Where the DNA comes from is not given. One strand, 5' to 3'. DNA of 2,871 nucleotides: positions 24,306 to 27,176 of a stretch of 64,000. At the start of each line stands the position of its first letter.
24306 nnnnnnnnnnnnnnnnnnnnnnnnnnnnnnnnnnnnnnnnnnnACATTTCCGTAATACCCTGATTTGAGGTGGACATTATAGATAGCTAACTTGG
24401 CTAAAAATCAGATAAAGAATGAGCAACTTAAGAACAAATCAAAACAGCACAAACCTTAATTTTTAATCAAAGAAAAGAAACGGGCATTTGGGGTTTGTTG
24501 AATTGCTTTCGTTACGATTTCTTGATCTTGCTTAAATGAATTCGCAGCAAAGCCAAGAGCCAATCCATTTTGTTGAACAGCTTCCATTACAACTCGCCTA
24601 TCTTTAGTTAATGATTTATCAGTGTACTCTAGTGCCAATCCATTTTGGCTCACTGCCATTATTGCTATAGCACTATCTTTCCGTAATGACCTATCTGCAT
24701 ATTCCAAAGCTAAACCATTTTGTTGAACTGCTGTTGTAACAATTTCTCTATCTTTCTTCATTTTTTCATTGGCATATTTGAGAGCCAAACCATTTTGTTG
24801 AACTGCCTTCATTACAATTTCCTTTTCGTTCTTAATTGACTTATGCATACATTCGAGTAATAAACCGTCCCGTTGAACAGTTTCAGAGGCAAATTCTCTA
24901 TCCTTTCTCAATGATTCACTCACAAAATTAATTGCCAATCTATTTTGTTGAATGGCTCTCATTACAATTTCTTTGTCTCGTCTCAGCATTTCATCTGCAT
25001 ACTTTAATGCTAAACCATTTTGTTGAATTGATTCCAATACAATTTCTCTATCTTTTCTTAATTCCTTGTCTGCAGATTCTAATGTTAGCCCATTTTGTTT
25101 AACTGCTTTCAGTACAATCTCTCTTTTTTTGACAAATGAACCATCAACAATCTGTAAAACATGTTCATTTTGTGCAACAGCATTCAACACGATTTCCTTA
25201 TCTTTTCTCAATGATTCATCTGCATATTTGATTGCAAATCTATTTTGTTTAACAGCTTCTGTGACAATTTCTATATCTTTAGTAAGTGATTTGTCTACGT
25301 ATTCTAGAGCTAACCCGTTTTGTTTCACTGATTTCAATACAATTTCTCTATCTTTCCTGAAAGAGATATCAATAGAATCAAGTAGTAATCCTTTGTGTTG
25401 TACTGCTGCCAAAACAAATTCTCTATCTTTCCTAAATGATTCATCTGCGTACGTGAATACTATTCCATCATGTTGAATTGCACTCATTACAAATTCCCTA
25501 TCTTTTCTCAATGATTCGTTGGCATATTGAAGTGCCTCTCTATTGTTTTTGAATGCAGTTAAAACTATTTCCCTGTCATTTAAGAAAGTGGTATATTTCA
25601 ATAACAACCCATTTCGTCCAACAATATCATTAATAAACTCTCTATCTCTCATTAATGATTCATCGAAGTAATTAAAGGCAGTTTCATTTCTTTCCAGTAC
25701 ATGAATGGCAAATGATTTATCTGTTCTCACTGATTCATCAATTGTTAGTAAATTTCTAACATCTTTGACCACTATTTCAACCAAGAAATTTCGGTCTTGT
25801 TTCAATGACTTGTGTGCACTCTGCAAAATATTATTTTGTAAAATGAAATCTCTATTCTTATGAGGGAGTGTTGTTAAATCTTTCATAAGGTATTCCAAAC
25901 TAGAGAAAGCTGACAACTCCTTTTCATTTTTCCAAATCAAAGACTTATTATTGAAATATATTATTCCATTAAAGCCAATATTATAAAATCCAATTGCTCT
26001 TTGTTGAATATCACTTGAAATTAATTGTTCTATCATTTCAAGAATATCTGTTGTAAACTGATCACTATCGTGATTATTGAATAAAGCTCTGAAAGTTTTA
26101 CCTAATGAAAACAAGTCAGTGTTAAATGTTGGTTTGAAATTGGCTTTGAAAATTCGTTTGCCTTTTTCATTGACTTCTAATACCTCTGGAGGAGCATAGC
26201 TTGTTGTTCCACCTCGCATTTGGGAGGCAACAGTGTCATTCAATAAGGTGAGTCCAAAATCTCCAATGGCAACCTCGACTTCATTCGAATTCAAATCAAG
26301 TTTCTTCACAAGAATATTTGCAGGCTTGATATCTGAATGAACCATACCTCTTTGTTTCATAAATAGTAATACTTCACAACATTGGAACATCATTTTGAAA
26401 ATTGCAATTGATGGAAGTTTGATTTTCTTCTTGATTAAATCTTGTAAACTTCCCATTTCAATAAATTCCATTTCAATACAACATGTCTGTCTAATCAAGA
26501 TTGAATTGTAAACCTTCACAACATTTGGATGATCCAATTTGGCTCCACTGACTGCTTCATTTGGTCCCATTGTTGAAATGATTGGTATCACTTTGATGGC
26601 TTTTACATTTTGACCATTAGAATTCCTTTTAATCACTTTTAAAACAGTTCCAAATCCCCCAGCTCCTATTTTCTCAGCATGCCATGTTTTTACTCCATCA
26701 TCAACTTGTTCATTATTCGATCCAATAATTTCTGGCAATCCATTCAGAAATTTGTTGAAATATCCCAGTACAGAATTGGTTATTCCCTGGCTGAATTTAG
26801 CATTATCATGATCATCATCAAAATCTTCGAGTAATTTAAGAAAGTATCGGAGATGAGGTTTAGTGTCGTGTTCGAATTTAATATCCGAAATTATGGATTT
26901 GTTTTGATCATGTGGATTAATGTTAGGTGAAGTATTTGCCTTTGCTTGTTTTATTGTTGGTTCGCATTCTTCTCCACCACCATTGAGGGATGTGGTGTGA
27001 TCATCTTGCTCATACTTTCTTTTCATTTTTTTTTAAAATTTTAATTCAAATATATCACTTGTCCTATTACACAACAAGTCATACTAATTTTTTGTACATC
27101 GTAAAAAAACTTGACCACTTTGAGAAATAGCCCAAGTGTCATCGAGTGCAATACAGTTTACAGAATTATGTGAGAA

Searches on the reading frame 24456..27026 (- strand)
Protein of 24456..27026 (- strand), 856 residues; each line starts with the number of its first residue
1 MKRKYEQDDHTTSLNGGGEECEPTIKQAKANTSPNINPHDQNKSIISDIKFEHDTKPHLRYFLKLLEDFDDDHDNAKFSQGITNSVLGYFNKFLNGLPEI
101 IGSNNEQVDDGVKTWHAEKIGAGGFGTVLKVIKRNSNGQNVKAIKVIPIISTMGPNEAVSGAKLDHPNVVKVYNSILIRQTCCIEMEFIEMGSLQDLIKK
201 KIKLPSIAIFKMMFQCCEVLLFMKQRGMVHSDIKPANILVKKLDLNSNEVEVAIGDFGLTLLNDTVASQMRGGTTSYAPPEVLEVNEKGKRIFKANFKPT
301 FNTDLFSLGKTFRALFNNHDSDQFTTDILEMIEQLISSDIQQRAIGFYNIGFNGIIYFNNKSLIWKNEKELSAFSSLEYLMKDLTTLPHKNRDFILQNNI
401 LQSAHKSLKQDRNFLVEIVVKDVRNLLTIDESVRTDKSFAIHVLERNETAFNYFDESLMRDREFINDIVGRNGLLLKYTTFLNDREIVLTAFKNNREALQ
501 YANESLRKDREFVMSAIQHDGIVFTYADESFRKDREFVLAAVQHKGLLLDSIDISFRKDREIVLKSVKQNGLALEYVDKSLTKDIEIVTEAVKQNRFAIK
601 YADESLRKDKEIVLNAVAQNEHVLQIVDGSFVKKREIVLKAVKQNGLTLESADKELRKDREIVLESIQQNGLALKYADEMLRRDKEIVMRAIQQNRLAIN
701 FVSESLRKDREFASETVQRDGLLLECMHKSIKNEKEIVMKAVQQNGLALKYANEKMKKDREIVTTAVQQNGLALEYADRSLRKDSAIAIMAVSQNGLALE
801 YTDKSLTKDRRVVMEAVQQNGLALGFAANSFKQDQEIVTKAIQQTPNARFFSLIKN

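Call 12: search_protein_families(library=pfam, proteins=[window:24456-27026:-], max_evalue=0.001)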
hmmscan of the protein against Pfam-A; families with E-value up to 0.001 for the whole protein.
window:24456-27026:- (856 aa): 5 families
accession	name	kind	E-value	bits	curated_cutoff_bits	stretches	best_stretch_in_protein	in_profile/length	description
PF13475.11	DUF4116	-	7.7e-135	438.8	24.9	10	635-682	2-49/49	Domain of unknown function (DUF4116)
PF00069.31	Pkinase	-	2e-28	100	31.7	1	118-319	5-194/263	Protein kinase domain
PF07714.23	PK_Tyr_Ser-Thr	-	2.5e-20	73.3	23.1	1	118-318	5-200/258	Protein tyrosine and serine/threonine kinase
PF24755.2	SpoVR_C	-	6.2e-10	39.4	27.6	0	654-682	8-38/55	SpoVR-like C-terminal domain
PF14531.12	Kinase-like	-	0.00012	21.9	25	1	168-310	107-239/289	Kinase-like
